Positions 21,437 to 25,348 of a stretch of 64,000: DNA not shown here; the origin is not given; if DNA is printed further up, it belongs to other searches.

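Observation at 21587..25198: CHAP amidase, C-type lectin and Coh-Doc-Coh-Doc in one protein: a candidate cohesin/dockerin-assembled cell-wall-lytic module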

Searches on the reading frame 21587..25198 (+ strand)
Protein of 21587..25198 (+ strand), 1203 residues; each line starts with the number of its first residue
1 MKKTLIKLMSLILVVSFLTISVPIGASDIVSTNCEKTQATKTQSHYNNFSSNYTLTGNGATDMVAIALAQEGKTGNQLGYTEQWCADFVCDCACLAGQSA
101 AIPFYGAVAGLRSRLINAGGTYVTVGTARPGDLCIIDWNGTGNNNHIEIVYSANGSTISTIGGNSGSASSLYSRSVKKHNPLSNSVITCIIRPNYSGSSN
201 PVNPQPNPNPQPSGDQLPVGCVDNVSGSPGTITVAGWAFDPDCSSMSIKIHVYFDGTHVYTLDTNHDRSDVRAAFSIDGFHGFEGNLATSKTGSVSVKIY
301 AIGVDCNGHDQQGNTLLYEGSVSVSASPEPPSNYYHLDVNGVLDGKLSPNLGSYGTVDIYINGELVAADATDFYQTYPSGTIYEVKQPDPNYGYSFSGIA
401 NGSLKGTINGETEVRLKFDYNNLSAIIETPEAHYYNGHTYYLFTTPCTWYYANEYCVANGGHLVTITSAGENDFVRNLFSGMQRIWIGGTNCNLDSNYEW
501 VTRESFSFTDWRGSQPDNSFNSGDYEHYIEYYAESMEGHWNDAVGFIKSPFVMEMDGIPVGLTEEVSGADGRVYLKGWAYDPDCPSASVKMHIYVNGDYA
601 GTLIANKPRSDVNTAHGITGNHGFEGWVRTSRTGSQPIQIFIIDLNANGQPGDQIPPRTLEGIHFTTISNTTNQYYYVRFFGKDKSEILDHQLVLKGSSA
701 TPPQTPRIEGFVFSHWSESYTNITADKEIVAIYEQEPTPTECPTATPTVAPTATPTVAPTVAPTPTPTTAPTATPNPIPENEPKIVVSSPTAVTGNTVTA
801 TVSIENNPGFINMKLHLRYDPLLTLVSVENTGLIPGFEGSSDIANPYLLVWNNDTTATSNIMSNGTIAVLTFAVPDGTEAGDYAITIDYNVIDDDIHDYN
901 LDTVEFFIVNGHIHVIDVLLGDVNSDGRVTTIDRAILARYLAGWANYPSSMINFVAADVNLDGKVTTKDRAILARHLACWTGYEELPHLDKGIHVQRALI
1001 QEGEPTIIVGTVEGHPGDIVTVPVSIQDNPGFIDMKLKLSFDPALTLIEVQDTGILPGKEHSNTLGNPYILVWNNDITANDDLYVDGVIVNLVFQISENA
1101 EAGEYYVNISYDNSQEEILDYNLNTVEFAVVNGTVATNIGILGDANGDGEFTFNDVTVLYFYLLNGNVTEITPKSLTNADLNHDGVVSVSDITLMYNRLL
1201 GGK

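Call 3: search_protein_families(library=pfam, proteins=[window:21587-25198:+], max_evalue=1)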
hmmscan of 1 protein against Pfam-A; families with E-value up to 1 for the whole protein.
window:21587-25198:+ (1203 aa): 8 families
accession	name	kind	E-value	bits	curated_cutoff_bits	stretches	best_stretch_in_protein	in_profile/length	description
PF00404.24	Dockerin_1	-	1.4e-23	83.3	22.9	2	920-977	1-56/57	Dockerin type I domain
PF00963.24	Cohesin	-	3.1e-21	76.5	24.1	2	1006-1110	2-115/139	Cohesin domain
PF00059.27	Lectin_C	-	1.4e-10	42.3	22.6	1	447-551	3-103/107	Lectin C-type domain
PF05257.22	CHAP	-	2.1e-05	25.4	26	1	80-164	6-81/81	CHAP domain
PF06458.18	MucBP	-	0.025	15.7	23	1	1105-1162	22-62/63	MucBP domain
PF01835.25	MG2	-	0.031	15.1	32.8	0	1090-1117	61-88/96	MG2 domain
PF13202.12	EF-hand_5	-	0.18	11.8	25.9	0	1179-1190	8-19/25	EF hand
PF00036.39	EF-hand_1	-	0.36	10.9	25.4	0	1179-1195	9-25/29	EF hand domain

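Call 4: search_protein_families(library=ncbifam, proteins=[window:21587-25198:+], max_evalue=1)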
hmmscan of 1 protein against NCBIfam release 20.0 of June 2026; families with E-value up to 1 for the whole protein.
window:21587-25198:+ (1203 aa): 3 families
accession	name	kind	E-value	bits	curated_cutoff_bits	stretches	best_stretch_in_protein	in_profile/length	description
NF049990.1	CellobisidaseCelK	equivalog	7.5e-14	50.9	1700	2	915-978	824-883/889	cellulose 1,4-beta-cellobiosidase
TIGR02594.1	TIGR02594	subfamily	0.017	15.4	70.55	1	83-168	40-116/132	TIGR02594 family protein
NF008084.0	PRK10819.1-5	equivalog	0.16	11.8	315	1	734-786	56-111/249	TonB system transport protein TonB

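Call 5: find_homologous_proteins(query=window:21587-25198:+)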
Query window:21587-25198:+ (1203 aa): 87 proteins with E <= 0.001 among 8000 candidates.
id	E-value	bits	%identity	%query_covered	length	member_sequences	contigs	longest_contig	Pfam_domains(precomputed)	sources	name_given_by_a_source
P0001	0.0e+0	2691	97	100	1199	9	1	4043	PF05257.23,PF00059.28,PF00404.25,PF00963.25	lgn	-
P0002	0.0e+0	1902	91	73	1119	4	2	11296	PF00059.28,PF00404.25,PF00963.25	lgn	-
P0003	9.7e-282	956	61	48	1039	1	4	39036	PF00404.25,PF00963.25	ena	-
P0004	1.8e-240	819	47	38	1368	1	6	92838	PF09479.17,PF00059.28,PF00404.25,PF00963.25,PF01471.24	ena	-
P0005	7.1e-150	519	43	18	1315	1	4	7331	PF00059.28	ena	-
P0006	2.0e-142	494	44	18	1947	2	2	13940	PF09479.17,PF00059.28,PF00404.25,PF00963.25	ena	-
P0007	1.8e-135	471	37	24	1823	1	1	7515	PF05257.23,PF09479.17,PF00059.28,PF00404.25,PF07523.19,PF00963.25,PF01471.24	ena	-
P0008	2.2e-121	425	43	20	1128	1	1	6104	PF00059.28,PF00404.25,PF00963.25,PF14200.13,PF00652.29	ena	-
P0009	1.5e-113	399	38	22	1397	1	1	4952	PF05257.23,PF00059.28,PF00404.25,PF00963.25,PF01471.24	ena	-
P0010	2.0e-107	378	43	24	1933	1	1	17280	PF13306.13,PF00059.28,PF08481.17,PF14200.13,PF24893.1,PF13855.13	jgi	jgi:hypothetical protein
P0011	8.2e-96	340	57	16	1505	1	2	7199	PF05257.23,PF09479.17,PF00059.28,PF00404.25,PF18998.7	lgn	-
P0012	1.2e-83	300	55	17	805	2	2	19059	PF05257.23,PF09479.17,PF00059.28,PF00404.25,PF24421.2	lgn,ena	-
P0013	5.4e-82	294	53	19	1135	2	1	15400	PF05257.23,PF09479.17,PF00404.25,PF00963.25,PF18998.7,PF01471.24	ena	-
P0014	1.1e-81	293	63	17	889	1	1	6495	PF00404.25,PF00963.25,PF24421.2,PF14200.13,PF00652.29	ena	-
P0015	5.5e-81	291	51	17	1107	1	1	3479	PF05257.23,PF00404.25,PF00963.25,PF00395.26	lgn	-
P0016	1.9e-67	246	44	18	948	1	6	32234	PF05257.23,PF00059.28,PF00395.26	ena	-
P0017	9.0e-66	241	50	16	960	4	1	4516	PF05257.23,PF00404.25,PF00963.25,PF14200.13,PF08239.18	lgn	-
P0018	2.6e-65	239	39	23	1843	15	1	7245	PF07495.20,PF05257.23,PF21605.4,PF15418.13,PF09479.17,PF01105.30,PF25059.2,PF00059.28,PF14200.13,PF00652.29,PF01471.24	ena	-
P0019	9.7e-65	237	58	17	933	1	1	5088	PF05257.23,PF09479.17,PF00395.26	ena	-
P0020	1.8e-63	233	51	16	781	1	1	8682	PF05257.23,PF09479.17,PF08481.17,PF00395.26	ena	-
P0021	5.8e-63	231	57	15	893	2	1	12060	PF05257.23,PF09479.17,PF00059.28,PF25833.1,PF21910.3,PF00041.28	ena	-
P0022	2.5e-60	222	59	14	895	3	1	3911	PF05257.23,PF09479.17,PF00059.28,PF25833.1,PF21910.3,PF00041.28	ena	-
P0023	5.1e-59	218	42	19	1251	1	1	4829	PF09479.17,PF13306.13,PF00059.28,PF14200.13,PF00652.29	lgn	-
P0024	6.1e-59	218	34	42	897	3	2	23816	PF05257.23,PF16383.11,PF09479.17,PF00059.28,PF25833.1,PF21910.3,PF00041.28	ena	-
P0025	2.4e-58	216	55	16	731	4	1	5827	PF05257.23,PF09479.17,PF13306.13,PF25833.1,PF00041.28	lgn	-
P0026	1.1e-56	210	52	11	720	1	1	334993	PF00059.28,PF00404.25,PF14200.13,PF00652.29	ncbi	-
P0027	7.6e-56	208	30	43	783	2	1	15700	PF00059.28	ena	-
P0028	7.8e-55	204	35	35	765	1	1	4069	PF05257.23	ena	-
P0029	1.8e-53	200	53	16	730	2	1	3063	PF05257.23,PF09479.17,PF13306.13,PF00041.28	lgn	-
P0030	1.4e-49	187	52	16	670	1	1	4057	PF05257.23,PF14200.13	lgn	-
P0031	4.4e-48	182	53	14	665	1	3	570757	PF05257.23,PF09479.17,PF00801.27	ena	-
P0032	5.1e-48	182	53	14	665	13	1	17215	PF05257.23,PF09479.17,PF00801.27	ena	-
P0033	5.2e-48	182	53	14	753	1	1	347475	PF05257.23,PF09479.17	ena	-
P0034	5.5e-48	182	40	9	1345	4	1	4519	PF00059.28,PF00404.25,PF07523.19,PF13529.14,PF01471.24,PF00041.28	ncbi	-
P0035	6.1e-48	181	53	14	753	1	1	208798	PF05257.23,PF09479.17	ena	-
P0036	7.2e-48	181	53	14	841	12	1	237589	PF05257.23,PF09479.17,PF17801.8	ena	-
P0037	4.7e-45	172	33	21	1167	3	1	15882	PF00059.28,PF00404.25,PF12671.14,PF08481.17,PF00963.25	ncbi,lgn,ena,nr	ncbi:MAG: GBS Bsp-like repeat-containing protein [Lachnospiraceae bacterium]|nr:GBS Bsp-like repeat-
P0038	8.7e-45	171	41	10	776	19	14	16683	PF05257.23,PF00059.28,PF00404.25,PF14200.13,PF00652.29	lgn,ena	-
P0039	2.8e-44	169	37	12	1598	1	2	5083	PF01764.32,PF00059.28,PF07523.19,PF13620.13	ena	-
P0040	2.8e-44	169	33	16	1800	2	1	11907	PF07495.20,PF21605.4,PF15418.13,PF09479.17,PF01105.30,PF25059.2,PF00059.28,PF14200.13,PF00652.29,PF01471.24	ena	-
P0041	1.2e-42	164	48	16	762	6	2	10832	PF09479.17,PF00395.26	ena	-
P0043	6.0e-42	162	48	17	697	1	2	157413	PF05257.23,PF14200.13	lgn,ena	-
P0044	7.9e-41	158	26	29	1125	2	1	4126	PF05257.23,PF00059.28,PF08481.17,PF02368.25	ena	-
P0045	1.5e-39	154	36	17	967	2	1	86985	PF09479.17,PF00059.28,PF00404.25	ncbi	-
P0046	6.9e-39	151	31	10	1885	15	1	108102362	PF00059.28,PF05473.19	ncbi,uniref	ncbi:macrophage mannose receptor 1-like [Mytilus edulis]|uniref:macrophage mannose receptor 1-like n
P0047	1.8e-38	150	35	10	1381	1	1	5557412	PF27332.1,PF00059.28,PF02494.23,PF11974.15,PF18962.8,PF17210.10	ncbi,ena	-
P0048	2.8e-38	149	45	16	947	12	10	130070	PF05257.23,PF09479.17,PF13306.13,PF07523.19,PF24421.2,PF19077.7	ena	-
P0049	1.1e-37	148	38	17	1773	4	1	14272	PF09479.17,PF00404.25,PF13287.13,PF13290.14,PF02368.25,PF08239.18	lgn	-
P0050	1.1e-37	147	42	18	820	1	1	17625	PF09479.17,PF00059.28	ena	-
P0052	1.7e-36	144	27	27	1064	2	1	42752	PF19127.7,PF13306.13,PF00059.28,PF08481.17,PF01473.27,PF02368.25,PF19085.7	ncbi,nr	ncbi:MAG: leucine-rich repeat protein [Eubacterium sp.]|nr:leucine-rich repeat protein [Eubacterium 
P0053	4.4e-36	142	46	11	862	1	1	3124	PF05257.23,PF00059.28,PF00404.25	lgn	-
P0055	1.5e-35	140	34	24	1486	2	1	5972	PF13306.13,PF00059.28,PF08481.17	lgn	-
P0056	4.1e-35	139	33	24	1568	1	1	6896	PF13306.13,PF00059.28,PF08481.17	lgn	-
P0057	2.2e-34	137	33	24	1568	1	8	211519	PF13306.13,PF00059.28,PF08481.17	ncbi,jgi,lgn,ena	-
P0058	2.2e-34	137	33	24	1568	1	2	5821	PF13306.13,PF00059.28,PF08481.17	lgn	-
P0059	7.5e-33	131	34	14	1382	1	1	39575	PF05257.23,PF09479.17,PF00059.28,PF00404.25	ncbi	-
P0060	1.8e-32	130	43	8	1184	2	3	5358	PF09479.17,PF13306.13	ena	-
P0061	1.2e-31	127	34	11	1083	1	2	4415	PF09479.17,PF00059.28,PF08481.17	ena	-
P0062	1.7e-31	127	37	10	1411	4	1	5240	PF05257.23,PF09479.17,PF26182.1,PF00059.28,PF25354.2,PF08481.17,PF22359.3,PF02368.25,PF26918.1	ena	-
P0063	9.7e-30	121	35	13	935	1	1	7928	PF05257.23,PF09479.17,PF09374.16,PF00059.28,PF00404.25,PF13287.13,PF13290.14,PF01471.24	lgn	-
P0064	1.1e-29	121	35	13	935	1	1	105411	PF05257.23,PF09479.17,PF09374.16,PF00059.28,PF00404.25,PF13287.13,PF13290.14,PF01471.24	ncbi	ncbi:MAG: lectin-like protein [Christensenellales bacterium]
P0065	2.0e-29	120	35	13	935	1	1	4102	PF05257.23,PF09479.17,PF09374.16,PF00059.28,PF00404.25,PF13287.13,PF13290.14,PF01471.24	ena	-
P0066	3.2e-23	100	31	15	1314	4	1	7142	PF05257.23,PF00059.28,PF00404.25,PF08239.18,PF00041.28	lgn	-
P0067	3.1e-22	96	39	11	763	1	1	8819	PF05257.23,PF00059.28,PF00404.25,PF14200.13,PF00652.29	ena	-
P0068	4.6e-21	92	26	46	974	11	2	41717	PF05257.23,PF13306.13,PF00059.28,PF08481.17,PF13855.13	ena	-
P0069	1.8e-20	90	34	10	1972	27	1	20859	PF09479.17,PF00059.28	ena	-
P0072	1.7e-19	87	37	10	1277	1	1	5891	PF00059.28,PF02494.23,PF18962.8,PF01483.28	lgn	-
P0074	2.9e-18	83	39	8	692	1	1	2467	PF00059.28,PF00404.25,PF08481.17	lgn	-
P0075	4.9e-17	79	36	12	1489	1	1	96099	PF13240.12,PF00059.28,PF12773.14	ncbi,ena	-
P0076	8.2e-16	75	35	9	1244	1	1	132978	PF01551.30,PF00059.28,PF08481.17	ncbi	-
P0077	1.3e-15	74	38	9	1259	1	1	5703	PF00059.28,PF13753.13,PF00353.26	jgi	jgi:serralysin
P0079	1.9e-12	64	36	12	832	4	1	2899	PF00059.28,PF06439.19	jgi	jgi:hypothetical protein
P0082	1.2e-8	51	34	11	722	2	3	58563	PF00059.28,PF13753.13,PF00353.26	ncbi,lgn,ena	-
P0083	6.5e-8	49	36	9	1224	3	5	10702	PF13306.13,PF00059.28,PF13855.13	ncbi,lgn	-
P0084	6.8e-7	45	41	7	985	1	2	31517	PF00059.28,PF00354.25,PF13385.14,PF02973.23,PF13860.13,PF02210.32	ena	-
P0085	1.3e-5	41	27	8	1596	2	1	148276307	PF00059.28,PF05473.19,PF00193.24,PF00040.25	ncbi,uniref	ncbi:lymphocyte antigen 75 isoform X2 [Rhinoderma darwinii]|uniref:lymphocyte antigen 75 isoform X2 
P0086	3.0e-4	37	33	10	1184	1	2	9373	PF07714.24,PF00069.32,PF00059.28,PF01636.30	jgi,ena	jgi:hypothetical protein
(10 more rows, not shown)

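Call 6: search_solved_structures(query=window:21587-25198:+, max_evalue=0.01)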
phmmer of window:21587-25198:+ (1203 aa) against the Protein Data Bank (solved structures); distinct sequences matched with E-value up to 0.01: 137 (the best 60 are shown).
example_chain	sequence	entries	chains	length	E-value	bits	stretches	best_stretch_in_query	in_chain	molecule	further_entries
5ao6_A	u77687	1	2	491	1.8e-17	65.5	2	430-544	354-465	C-TYPE MANNOSE RECEPTOR 2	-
5ao5_A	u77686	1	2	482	2.2e-17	65.3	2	430-544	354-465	C-TYPE MANNOSE RECEPTOR 2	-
5e4k_A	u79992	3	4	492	2.3e-17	65.2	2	430-544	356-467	C-type mannose receptor 2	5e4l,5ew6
7jpt_A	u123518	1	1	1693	1.1e-15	59.6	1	430-517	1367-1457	Lymphocyte antigen 75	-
7jpu_A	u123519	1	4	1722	1.1e-15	59.6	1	430-517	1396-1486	Lymphocyte antigen 75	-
8zvk_A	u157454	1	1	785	1.6e-15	59.1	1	738-977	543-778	AaBgIC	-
3kqg_A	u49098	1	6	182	1.5e-14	55.9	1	421-544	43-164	C-type lectin domain family 4 member K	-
7qsr_A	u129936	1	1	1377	3e-14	54.9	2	432-541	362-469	Secretory phospholipase A2 receptor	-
4n34_A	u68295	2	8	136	3e-14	54.9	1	433-556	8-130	C-type lectin domain family 4 member K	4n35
3c22_A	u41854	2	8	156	3.6e-14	54.6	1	432-544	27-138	C-type lectin domain family 4 member K | CD207 molecule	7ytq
5g6u_A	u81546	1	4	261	3.8e-14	54.5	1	421-544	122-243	LANGERIN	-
3p5d_A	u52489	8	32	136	8.6e-14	53.3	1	433-544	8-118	C-type lectin domain family 4 member K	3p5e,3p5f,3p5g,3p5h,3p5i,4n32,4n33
3p7f_A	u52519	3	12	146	1e-13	53.1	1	433-544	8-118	C-type lectin domain family 4 member K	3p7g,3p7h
7wz8_C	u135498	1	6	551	1.1e-13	53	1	421-544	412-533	SNAP-tag,C-type lectin domain family 4 member K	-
4n36_A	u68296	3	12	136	1.2e-13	52.9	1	433-556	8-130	C-type lectin domain family 4 member K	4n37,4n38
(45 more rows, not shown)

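Call 11: find_encoding_contigs(protein=window:21587-25198:+, flank=10000, max_places=6)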
Protein window:21587-25198:+ (1203 aa): 3 contigs read that carry it; 3 places shown.
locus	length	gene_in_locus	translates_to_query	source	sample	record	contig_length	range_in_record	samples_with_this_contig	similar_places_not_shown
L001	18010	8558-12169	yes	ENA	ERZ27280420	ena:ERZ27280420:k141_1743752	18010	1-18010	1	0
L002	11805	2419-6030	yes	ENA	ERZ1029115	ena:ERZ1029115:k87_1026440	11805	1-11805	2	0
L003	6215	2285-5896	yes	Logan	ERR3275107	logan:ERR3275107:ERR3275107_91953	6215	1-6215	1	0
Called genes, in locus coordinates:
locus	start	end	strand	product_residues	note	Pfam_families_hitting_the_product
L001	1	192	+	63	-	?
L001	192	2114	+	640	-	PF00664:ABC_membrane, PF00005:ABC_tran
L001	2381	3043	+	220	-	PF24741:AlkZ-rel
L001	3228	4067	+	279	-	-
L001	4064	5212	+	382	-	-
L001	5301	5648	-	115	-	PF05635:23S_rRNA_IVP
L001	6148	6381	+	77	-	-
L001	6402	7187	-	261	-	-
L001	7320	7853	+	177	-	PF00440:TetR_N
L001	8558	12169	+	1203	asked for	PF05257:CHAP (weak), PF00059:Lectin_C, PF00963:Cohesin, PF00404:Dockerin_1, PF00963:Cohesin, PF00404:Dockerin_1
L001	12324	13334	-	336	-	PF05343:Peptidase_M42, PF01546:Peptidase_M20, PF04389:Peptidase_M28 (weak)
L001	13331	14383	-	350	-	PF05343:Peptidase_M42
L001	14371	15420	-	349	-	PF05343:Peptidase_M42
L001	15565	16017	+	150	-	PF20935:DUF6847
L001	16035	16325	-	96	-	-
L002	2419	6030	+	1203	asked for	PF05257:CHAP (weak), PF00059:Lectin_C, PF00963:Cohesin, PF00404:Dockerin_1, PF00963:Cohesin, PF00404:Dockerin_1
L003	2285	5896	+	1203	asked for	PF05257:CHAP (weak), PF00059:Lectin_C, PF00963:Cohesin, PF00404:Dockerin_1, PF00963:Cohesin, PF00404:Dockerin_1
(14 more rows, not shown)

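Call 12: find_related_loci(query=window:21587-25198:+, collection=genome_contigs, flank=10000)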
Query window:21587-25198:+ (1203 aa) in genome_contigs; peptide patterns used: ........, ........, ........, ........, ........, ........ (x = any residue, [..] = any of these).
17 stretches matched a pattern; 2 encode a relative of the query (tblastn E <= 1e-3); 2 distinct loci.
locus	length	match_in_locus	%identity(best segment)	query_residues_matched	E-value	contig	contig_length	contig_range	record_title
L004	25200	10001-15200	50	1-1202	2e-42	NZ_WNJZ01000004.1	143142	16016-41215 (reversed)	Ruminococcus sp. zg-924 Scaffold4_1, whole genome shotgun sequence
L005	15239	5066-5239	37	919-978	1e-4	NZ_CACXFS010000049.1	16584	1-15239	MAG: uncultured Ruminococcus sp. isolate RUG11207, whole genome shotgun sequence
